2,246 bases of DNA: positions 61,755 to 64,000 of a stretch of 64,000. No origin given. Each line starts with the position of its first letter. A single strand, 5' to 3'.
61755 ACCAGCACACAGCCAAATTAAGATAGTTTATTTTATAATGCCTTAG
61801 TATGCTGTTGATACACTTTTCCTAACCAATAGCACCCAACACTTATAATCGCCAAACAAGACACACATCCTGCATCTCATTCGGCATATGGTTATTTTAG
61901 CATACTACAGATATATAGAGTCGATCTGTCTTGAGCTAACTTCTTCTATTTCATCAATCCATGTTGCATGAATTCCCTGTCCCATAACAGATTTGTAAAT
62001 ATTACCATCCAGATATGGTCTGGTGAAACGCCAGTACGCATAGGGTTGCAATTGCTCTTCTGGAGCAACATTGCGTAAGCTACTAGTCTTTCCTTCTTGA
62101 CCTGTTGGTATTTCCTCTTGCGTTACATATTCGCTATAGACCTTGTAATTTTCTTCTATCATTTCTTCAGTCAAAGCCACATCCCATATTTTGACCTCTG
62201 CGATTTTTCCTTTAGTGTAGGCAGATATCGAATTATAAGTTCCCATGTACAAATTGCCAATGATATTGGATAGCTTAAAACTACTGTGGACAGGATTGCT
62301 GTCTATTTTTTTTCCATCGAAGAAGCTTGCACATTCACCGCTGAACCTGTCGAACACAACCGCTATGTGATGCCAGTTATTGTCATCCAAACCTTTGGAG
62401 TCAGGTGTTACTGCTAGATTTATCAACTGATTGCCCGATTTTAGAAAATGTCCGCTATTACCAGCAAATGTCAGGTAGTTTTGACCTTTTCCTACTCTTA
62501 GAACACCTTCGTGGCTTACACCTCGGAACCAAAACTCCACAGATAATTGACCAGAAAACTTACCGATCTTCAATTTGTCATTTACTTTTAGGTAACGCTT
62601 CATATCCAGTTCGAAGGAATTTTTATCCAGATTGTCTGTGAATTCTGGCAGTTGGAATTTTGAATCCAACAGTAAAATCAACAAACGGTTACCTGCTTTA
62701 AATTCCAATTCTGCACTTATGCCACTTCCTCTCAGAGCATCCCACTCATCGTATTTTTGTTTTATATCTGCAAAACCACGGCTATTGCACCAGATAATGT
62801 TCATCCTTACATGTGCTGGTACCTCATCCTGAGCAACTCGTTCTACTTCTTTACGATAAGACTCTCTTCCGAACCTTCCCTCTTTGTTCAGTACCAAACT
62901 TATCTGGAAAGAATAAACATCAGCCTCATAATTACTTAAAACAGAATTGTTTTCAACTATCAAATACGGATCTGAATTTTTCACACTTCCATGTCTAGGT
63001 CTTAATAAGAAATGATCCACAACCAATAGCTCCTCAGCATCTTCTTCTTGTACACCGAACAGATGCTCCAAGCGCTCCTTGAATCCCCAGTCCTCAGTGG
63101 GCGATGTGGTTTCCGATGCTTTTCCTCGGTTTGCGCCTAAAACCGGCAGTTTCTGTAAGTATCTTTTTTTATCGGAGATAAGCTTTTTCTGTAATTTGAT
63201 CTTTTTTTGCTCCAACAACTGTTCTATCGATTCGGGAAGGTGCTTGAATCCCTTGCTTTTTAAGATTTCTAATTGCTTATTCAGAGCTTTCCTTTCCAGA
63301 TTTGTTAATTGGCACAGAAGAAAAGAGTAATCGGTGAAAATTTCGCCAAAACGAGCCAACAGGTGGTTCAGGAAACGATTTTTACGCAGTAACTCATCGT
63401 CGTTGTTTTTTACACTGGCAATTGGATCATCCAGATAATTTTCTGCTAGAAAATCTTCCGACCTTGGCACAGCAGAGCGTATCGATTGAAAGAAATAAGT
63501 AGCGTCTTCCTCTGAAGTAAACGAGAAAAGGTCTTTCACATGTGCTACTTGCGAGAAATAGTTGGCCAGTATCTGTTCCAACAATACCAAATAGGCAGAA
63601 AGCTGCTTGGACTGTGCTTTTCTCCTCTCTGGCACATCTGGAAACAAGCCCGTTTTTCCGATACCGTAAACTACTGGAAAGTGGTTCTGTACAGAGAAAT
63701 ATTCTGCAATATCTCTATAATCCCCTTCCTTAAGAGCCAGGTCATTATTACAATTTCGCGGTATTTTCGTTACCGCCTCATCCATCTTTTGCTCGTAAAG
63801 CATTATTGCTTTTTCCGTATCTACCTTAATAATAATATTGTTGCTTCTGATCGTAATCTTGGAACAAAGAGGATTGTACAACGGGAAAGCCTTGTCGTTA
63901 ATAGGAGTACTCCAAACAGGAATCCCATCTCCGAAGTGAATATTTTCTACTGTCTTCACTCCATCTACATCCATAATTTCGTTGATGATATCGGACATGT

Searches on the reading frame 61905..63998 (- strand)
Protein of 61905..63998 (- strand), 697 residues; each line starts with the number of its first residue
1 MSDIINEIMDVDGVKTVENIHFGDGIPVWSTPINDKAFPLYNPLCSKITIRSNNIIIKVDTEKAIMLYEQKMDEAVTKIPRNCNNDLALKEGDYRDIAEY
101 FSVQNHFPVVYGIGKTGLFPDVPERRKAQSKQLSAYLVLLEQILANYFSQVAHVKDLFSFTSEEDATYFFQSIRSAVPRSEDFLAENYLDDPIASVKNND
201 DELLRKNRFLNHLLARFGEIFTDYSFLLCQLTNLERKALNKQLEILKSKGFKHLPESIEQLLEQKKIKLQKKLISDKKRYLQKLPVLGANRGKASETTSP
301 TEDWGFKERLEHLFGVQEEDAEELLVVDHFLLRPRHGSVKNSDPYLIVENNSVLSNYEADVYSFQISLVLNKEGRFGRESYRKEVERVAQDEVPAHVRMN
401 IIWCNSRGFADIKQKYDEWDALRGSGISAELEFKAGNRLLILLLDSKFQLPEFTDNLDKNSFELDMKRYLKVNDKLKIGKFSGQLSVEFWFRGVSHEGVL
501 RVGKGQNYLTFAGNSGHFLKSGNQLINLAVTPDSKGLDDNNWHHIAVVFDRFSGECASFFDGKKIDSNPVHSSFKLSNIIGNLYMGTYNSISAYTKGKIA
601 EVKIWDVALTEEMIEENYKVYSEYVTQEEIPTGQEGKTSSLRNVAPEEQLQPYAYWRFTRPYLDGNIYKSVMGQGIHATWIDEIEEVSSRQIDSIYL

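Call 32: search_protein_families(library=pfam, max_evalue=0.001, proteins=[window:61905-63998:-])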
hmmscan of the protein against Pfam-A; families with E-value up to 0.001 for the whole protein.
window:61905-63998:- (697 aa): 1 family
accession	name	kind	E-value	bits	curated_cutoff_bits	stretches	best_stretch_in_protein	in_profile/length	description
PF13385.13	Laminin_G_3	-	5e-15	56.4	27.6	1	469-614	6-150/151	Concanavalin A-like lectin/glucanases superfamily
